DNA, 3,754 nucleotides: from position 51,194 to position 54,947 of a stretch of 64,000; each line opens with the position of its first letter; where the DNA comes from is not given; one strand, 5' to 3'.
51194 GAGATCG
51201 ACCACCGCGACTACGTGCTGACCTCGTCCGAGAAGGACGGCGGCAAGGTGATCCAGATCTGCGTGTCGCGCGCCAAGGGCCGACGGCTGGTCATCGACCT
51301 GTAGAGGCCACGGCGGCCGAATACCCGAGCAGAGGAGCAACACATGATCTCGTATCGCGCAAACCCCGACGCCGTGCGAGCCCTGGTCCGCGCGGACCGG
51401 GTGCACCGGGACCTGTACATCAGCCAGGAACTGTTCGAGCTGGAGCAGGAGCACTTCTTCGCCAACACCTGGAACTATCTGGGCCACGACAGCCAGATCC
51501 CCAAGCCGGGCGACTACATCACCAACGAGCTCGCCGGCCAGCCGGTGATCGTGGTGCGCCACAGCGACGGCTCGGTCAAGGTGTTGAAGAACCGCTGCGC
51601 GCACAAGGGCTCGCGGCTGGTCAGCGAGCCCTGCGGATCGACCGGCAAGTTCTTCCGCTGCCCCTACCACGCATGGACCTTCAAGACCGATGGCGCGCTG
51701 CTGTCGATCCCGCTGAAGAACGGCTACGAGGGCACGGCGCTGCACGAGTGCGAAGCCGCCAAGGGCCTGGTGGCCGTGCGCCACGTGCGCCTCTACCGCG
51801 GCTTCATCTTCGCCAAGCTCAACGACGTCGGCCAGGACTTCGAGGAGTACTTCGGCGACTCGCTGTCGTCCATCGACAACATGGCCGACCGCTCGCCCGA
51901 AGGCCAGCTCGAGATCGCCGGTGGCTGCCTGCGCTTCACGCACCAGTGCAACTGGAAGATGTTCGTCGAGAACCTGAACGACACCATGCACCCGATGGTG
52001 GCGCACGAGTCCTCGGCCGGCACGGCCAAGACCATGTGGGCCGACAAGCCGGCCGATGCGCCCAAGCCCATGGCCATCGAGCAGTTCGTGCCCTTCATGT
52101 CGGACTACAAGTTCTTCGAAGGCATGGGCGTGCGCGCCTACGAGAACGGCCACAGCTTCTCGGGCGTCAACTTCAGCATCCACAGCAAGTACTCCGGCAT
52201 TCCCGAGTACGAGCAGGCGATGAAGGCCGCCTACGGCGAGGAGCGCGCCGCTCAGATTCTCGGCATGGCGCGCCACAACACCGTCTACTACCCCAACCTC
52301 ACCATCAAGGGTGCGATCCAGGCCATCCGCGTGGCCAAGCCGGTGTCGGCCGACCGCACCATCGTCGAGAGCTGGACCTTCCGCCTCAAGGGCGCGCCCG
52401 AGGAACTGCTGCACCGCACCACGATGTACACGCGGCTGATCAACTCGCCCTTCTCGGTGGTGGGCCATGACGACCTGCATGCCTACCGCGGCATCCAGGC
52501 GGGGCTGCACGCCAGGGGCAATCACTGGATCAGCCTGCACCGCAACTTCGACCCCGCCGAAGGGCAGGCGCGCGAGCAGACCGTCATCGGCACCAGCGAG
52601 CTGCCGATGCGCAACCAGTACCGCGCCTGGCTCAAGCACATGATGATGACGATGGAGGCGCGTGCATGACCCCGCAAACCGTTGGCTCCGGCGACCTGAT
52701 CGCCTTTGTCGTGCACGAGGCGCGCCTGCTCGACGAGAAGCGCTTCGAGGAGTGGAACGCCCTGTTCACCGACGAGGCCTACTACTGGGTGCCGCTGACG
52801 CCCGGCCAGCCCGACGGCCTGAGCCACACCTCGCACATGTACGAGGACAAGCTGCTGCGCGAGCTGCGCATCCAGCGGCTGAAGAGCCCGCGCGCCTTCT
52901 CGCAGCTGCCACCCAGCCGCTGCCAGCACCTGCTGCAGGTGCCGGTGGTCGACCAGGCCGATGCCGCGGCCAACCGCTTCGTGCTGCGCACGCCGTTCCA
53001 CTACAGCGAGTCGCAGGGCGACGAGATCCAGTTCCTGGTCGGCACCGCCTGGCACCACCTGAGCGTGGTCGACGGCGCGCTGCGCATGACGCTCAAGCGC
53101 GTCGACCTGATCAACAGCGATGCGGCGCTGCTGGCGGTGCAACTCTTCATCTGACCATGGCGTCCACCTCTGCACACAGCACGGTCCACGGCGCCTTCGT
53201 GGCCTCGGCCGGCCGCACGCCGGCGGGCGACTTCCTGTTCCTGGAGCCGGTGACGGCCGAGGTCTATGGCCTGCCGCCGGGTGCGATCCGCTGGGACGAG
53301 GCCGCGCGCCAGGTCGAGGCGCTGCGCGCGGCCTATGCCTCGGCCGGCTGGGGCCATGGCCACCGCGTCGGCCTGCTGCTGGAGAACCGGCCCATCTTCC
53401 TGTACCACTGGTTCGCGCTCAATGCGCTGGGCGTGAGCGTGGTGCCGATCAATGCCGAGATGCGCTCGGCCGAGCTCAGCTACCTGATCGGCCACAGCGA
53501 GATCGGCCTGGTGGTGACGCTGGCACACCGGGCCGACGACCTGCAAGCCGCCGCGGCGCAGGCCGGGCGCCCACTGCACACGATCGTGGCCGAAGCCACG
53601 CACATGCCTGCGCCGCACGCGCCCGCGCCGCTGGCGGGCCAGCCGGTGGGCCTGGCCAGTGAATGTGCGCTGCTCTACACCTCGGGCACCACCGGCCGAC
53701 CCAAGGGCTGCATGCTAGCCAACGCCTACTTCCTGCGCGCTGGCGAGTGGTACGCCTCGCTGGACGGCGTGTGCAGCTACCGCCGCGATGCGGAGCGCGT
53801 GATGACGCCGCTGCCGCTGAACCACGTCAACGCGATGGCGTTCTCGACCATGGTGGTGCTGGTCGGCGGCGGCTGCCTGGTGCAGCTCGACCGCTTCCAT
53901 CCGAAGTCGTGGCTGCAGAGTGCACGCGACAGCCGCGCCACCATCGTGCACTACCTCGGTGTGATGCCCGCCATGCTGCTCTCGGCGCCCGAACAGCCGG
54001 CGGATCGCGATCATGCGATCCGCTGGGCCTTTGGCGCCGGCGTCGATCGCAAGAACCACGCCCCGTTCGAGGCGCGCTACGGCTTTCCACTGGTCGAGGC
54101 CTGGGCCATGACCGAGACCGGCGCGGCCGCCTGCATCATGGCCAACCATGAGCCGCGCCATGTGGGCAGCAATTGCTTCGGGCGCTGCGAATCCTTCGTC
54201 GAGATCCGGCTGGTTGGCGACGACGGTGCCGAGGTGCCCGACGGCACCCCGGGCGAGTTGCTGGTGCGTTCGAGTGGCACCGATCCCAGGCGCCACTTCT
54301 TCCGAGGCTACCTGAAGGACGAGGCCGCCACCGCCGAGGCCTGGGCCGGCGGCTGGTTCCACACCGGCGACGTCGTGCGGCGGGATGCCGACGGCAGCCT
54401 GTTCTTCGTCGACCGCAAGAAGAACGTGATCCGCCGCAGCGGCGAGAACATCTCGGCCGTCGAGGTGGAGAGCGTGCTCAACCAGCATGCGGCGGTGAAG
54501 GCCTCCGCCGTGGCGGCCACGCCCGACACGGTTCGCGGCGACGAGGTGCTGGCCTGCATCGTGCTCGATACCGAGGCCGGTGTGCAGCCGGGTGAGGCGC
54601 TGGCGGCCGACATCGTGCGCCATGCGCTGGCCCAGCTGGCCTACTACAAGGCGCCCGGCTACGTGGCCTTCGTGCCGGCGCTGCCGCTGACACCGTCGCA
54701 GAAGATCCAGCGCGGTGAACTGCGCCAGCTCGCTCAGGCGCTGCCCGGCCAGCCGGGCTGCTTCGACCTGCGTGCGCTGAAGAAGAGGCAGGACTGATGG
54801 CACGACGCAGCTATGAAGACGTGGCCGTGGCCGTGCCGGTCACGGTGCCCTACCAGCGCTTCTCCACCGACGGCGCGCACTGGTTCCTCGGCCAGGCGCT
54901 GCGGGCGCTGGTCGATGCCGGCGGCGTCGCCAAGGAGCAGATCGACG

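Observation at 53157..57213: Ligase + Cys-less thiolase + DUF35/pseudo-SDR suggests a retro-aldol side-chain cleavage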

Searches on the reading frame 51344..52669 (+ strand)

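Call 4: search_protein_families(library=pfam, proteins=[window:51344-52669:+], max_evalue=0.01)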
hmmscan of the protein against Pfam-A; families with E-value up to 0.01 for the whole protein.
window:51344-52669:+ (441 aa): 2 families
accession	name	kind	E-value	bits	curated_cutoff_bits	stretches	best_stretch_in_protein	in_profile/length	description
PF00355.32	Rieske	-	4.6e-18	65.4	20.3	1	42-125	1-81/88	Rieske [2Fe-2S] domain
PF00848.25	Ring_hydroxyl_A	-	8.3e-12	45.9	24.9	1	201-433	15-206/208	Ring hydroxylating alpha subunit (catalytic domain)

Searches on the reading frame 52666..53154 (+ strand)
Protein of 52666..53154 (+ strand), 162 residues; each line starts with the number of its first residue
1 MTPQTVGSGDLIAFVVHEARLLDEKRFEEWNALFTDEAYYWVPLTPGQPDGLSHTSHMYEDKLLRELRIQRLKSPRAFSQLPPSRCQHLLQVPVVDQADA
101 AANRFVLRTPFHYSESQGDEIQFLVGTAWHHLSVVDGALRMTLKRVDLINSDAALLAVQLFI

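Call 4: search_protein_families(library=pfam, proteins=[window:52666-53154:+], max_evalue=0.01)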
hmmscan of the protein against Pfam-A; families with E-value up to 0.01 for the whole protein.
window:52666-53154:+ (162 aa): 2 families
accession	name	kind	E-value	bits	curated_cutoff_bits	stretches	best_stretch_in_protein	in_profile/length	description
PF00866.24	Ring_hydroxyl_B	-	5.4e-21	75.6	27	1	17-151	1-140/144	Ring hydroxylating beta subunit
PF13577.12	SnoaL_4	-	3.7e-06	27.4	24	1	18-141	16-122/126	SnoaL-like domain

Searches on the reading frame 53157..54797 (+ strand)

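Call 4: search_protein_families(library=pfam, proteins=[window:53157-54797:+], max_evalue=0.01)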
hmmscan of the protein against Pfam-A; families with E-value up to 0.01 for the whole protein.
window:53157-54797:+ (546 aa): 2 families
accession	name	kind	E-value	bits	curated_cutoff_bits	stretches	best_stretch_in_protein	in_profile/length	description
PF00501.34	AMP-binding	-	7.4e-52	176.9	29.9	1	46-385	24-383/384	AMP-binding enzyme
PF13193.12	AMP-binding_C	-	1.9e-14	54.7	24.5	1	436-516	1-76/76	AMP-binding enzyme C-terminal domain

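Call 68: search_protein_families(library=ncbifam, proteins=[window:53157-54797:+], max_evalue=0.00001)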
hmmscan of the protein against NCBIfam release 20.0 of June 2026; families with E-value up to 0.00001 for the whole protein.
window:53157-54797:+ (546 aa): 96 families (the best 25 are shown)
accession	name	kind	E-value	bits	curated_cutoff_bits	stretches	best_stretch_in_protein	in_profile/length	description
NF004808.0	PRK06155.1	equivalog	5.1e-104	348.5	722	1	46-525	49-521/542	ATP-dependent acyl-CoA ligase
NF004837.0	PRK06187.1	subfamily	8.7e-81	271.8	476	1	44-525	34-521/531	long-chain-fatty-acid--CoA ligase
NF005947.1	PRK08008.1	equivalog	1.4e-68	231.8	651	1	60-522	54-517/518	crotonobetaine/carnitine-CoA ligase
NF006182.0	PRK08316.1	subfamily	7.5e-65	219.4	663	1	46-526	39-517/523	fatty acyl-CoA synthetase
NF006572.0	PRK09088.1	equivalog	8.6e-58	196.2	696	1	51-526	36-487/491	acyl-CoA synthetase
NF004797.0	PRK06145.1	equivalog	4.1e-56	190.4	850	1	44-524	28-493/499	acyl-CoA synthetase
NF052269.1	Staph_lig_FadD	equivalog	4.2e-56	190.3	650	1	58-527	42-494/499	long-chain-fatty-acid--CoA ligase FadD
NF009233.0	PRK12583.1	subfamily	2.9e-55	187.7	832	2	170-526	204-550/558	fatty acid CoA ligase family protein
NF006181.0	PRK08314.1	subfamily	1.3e-54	185.4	705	2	170-523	207-551/563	long-chain-fatty-acid--CoA ligase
NF005857.1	PRK07786.1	exception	2.2e-53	181.6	733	1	43-524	34-510/513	fatty-acid--CoA ligase FadD5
NF052587.1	SterCoASynCasI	equivalog_domain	1.1e-52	179.3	900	1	45-524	29-506/550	steroid-22-oyl-CoA synthetase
NF005307.0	PRK06839.1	equivalog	1.6e-51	175.5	748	1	67-525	52-492/496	o-succinylbenzoate--CoA ligase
NF005702.0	PRK07514.1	subfamily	4.8e-51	173.7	558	1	43-526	29-500/506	malonyl-CoA synthase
NF006134.1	PRK08279.1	equivalog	1.3e-50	172.6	625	1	44-524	70-565/605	long-chain-acyl-CoA synthetase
NF004511.1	PRK05852.1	equivalog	1.4e-50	172.5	650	1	44-524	27-502/505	FadD7 family fatty acid--CoA ligase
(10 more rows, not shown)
